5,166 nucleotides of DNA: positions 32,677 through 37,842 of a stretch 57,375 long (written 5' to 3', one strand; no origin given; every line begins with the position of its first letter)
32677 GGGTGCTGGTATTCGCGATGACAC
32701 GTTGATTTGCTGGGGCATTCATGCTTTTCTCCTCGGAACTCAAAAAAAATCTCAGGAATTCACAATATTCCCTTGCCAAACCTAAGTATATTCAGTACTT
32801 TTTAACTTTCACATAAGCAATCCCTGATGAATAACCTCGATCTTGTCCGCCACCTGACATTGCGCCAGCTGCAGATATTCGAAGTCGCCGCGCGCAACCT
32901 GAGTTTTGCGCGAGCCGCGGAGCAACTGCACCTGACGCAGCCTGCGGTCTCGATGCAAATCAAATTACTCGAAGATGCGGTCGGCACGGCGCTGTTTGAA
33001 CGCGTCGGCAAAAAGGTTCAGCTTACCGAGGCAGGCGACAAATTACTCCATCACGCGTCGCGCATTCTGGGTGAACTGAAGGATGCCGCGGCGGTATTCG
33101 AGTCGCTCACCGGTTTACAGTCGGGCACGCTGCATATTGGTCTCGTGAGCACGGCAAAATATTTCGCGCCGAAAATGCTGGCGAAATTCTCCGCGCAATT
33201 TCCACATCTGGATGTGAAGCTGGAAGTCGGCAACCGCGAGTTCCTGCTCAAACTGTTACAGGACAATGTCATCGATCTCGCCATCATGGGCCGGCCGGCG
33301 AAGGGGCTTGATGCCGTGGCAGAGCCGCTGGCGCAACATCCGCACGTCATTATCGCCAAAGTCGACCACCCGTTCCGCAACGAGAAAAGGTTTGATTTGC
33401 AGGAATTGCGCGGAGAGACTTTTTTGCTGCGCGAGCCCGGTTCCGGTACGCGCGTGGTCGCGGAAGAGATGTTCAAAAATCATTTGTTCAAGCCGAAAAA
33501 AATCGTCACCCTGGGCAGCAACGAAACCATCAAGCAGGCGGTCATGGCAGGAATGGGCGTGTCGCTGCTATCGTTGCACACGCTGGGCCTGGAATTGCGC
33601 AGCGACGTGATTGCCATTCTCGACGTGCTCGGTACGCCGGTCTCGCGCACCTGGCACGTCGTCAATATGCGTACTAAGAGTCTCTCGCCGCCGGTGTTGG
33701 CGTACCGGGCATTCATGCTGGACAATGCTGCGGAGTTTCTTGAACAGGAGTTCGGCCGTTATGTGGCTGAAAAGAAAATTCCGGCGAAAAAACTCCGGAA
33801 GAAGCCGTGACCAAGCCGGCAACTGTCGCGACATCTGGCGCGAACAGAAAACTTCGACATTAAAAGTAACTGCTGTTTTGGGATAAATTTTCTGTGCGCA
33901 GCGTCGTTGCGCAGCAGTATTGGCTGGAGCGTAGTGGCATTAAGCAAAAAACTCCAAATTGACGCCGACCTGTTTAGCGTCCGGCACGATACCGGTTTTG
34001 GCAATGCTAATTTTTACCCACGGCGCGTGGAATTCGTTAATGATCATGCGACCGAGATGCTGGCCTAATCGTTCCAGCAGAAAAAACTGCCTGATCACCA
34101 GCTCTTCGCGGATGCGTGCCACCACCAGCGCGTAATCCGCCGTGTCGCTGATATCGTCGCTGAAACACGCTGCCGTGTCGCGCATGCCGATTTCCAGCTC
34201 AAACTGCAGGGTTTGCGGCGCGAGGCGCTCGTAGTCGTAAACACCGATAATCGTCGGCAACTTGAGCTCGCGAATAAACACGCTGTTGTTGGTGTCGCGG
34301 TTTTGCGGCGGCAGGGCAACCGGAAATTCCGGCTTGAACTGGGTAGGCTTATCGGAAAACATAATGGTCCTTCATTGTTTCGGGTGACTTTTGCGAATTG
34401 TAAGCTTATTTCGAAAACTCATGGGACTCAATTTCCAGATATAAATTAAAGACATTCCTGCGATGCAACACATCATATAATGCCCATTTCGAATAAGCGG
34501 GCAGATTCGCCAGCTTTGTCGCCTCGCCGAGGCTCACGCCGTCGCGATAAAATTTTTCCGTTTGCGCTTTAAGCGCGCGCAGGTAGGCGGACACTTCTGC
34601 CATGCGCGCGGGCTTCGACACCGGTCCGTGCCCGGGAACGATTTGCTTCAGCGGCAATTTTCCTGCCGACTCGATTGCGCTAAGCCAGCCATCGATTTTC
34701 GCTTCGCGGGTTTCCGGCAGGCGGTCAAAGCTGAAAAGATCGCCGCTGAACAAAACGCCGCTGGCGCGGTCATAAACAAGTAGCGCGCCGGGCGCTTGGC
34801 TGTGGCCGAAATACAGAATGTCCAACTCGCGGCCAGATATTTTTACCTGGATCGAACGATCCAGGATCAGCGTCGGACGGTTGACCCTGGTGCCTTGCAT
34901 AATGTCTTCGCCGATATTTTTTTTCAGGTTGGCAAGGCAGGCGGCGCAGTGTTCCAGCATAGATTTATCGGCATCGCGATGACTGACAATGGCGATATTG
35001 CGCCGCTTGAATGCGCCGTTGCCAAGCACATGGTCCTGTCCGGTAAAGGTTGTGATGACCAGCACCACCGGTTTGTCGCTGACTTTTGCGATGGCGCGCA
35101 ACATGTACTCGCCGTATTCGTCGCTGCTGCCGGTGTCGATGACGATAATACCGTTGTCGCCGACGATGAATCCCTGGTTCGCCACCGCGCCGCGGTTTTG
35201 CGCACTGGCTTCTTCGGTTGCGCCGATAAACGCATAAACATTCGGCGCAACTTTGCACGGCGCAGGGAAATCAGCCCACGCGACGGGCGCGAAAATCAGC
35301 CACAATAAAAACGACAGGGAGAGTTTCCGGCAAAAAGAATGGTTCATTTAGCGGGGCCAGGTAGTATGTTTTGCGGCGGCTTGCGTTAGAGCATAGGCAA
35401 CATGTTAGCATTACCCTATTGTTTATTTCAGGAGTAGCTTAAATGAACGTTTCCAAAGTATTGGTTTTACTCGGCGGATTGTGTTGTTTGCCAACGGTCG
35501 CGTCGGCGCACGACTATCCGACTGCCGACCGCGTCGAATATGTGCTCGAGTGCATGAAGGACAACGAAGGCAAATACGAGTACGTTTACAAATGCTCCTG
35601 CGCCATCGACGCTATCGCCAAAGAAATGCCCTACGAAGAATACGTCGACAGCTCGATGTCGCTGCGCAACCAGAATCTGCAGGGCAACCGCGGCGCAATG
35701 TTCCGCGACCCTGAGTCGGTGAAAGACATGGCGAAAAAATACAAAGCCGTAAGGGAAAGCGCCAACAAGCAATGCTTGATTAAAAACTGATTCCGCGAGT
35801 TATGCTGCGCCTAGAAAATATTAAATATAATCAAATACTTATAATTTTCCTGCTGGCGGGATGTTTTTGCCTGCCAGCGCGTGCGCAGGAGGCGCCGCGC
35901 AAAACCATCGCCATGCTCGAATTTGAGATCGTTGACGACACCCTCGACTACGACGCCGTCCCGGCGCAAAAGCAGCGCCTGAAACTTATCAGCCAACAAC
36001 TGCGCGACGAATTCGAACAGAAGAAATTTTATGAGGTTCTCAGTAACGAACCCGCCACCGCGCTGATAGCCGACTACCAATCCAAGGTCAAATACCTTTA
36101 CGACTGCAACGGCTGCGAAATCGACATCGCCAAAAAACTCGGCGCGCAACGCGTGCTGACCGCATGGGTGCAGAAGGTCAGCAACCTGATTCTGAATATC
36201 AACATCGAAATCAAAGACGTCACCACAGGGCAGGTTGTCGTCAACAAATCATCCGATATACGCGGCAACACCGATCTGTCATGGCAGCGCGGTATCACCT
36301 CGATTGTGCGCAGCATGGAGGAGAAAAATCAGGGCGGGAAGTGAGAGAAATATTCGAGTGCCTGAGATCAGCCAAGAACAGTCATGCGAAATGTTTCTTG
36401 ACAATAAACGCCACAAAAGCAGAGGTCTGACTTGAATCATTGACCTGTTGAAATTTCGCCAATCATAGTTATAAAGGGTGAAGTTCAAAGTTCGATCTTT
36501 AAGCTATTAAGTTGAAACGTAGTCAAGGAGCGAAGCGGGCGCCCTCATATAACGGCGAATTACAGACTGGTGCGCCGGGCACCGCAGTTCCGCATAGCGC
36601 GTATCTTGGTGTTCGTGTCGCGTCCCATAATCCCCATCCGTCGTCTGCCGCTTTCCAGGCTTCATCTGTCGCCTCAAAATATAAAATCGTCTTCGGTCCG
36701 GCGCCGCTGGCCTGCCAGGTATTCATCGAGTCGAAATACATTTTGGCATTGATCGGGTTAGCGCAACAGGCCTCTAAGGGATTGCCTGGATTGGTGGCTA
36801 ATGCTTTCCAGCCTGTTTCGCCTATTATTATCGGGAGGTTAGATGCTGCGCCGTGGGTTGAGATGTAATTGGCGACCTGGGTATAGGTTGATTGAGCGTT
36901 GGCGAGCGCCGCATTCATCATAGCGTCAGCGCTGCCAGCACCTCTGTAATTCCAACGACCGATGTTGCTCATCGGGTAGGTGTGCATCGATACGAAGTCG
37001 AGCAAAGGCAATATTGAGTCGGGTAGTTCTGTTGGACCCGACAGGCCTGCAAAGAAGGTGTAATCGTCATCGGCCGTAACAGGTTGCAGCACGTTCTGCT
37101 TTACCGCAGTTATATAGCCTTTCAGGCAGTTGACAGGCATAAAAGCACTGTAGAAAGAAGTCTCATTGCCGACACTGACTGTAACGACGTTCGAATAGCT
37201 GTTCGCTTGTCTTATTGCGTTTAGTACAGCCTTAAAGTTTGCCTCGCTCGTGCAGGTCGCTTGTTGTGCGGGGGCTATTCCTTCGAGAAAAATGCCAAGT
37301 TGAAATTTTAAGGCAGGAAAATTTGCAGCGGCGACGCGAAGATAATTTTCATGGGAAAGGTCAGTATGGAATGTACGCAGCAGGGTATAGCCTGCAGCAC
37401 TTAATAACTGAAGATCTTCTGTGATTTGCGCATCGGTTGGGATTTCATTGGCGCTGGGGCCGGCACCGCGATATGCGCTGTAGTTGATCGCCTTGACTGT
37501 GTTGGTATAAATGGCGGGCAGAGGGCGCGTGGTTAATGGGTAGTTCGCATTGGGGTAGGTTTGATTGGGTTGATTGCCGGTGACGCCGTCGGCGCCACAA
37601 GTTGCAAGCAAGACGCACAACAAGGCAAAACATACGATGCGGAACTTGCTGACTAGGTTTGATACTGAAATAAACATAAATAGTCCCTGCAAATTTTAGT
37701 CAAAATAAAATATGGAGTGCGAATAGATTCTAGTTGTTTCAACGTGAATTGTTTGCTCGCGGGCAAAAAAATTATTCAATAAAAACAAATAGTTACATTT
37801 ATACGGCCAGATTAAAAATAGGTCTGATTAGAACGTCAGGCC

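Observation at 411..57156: Dispersed AT-rich 24-30 nt repeat family at gene junctions, built around an IHF-type core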

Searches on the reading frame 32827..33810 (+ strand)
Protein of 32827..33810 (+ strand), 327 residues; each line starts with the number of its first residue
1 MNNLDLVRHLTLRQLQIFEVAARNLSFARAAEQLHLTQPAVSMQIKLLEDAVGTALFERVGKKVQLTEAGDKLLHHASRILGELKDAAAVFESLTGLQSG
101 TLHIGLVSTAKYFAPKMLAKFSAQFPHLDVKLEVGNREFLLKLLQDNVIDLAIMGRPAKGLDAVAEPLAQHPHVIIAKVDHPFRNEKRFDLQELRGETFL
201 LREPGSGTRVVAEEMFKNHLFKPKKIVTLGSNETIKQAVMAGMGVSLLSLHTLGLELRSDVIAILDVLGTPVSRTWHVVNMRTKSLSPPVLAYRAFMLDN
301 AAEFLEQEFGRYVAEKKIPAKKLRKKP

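Call 17: search_protein_families(library=pfam, proteins=[window:32827-33810:+])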
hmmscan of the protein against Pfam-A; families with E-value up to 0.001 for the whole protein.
window:32827-33810:+ (327 aa): 3 families
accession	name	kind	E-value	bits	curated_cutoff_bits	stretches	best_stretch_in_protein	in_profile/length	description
PF03466.25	LysR_substrate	-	4.5e-47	160.6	28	1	96-301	2-208/209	LysR substrate binding domain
PF00126.33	HTH_1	-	1.7e-23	82.7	26.6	1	12-70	1-59/60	Bacterial regulatory helix-turn-helix protein, lysR family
PF12727.12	PBP_like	-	0.00048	19.8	27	1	191-243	86-144/193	PBP superfamily domain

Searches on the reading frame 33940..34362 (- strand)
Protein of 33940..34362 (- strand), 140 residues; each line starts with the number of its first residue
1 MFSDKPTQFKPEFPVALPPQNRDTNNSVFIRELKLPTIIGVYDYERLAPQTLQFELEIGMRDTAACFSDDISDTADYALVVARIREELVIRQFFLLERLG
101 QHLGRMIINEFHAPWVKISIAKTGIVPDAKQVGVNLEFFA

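Call 17: search_protein_families(library=pfam, proteins=[window:33940-34362:-])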
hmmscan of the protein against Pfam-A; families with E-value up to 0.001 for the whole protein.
window:33940-34362:- (140 aa): 1 family
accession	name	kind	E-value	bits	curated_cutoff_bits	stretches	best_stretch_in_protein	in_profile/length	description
PF02152.23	FolB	-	2.1e-23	83.4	31.8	1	28-136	1-112/113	Dihydroneopterin aldolase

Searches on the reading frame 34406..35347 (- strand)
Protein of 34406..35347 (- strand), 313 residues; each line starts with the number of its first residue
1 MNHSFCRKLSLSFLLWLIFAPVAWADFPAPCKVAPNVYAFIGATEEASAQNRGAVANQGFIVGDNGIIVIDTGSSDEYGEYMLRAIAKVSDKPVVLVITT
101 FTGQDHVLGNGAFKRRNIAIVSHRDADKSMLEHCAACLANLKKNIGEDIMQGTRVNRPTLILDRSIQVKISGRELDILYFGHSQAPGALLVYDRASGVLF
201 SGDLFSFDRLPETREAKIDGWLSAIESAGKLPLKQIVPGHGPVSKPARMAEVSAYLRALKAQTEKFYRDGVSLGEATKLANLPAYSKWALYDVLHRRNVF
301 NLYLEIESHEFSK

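Call 18: search_protein_families(library=pfam, proteins=[window:34406-35347:-])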
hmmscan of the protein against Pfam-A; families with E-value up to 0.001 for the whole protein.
window:34406-35347:- (313 aa): 2 families
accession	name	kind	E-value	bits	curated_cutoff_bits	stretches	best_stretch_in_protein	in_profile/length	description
PF00753.33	Lactamase_B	-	3.9e-15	56.7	22.7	1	56-240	6-196/196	Metallo-beta-lactamase superfamily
PF19583.5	ODP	-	2.2e-06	28.1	27.2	1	56-206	3-138/194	ODP family beta lactamase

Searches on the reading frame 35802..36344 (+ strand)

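Call 18: search_protein_families(library=pfam, proteins=[window:35802-36344:+])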
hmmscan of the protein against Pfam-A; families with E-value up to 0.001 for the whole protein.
window:35802-36344:+ (180 aa): 1 family
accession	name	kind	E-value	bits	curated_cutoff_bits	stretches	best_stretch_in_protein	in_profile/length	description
PF11684.13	DUF3280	-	6.2e-43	146.8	30.1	1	35-170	2-135/138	Protein of unknown function (DUF2380)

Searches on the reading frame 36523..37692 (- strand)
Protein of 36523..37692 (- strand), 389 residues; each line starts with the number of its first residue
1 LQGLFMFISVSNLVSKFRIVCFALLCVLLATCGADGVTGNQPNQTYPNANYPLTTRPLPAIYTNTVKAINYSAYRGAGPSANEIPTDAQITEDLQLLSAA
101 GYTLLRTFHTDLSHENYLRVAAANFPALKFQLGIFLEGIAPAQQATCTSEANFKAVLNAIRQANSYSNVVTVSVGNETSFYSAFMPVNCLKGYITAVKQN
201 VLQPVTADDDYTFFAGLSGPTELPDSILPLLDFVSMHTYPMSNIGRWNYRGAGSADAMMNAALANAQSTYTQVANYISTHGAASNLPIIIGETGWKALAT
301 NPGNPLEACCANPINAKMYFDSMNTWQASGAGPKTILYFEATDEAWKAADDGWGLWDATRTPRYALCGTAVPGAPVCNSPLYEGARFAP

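Call 18: search_protein_families(library=pfam, proteins=[window:36523-37692:-])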
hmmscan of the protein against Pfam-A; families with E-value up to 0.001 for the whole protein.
window:36523-37692:- (389 aa): 1 family
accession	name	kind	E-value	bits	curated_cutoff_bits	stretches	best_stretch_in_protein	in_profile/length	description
PF00332.24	Glyco_hydro_17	-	0.00016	21.8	28.2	1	277-366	216-304/306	Glycosyl hydrolases family 17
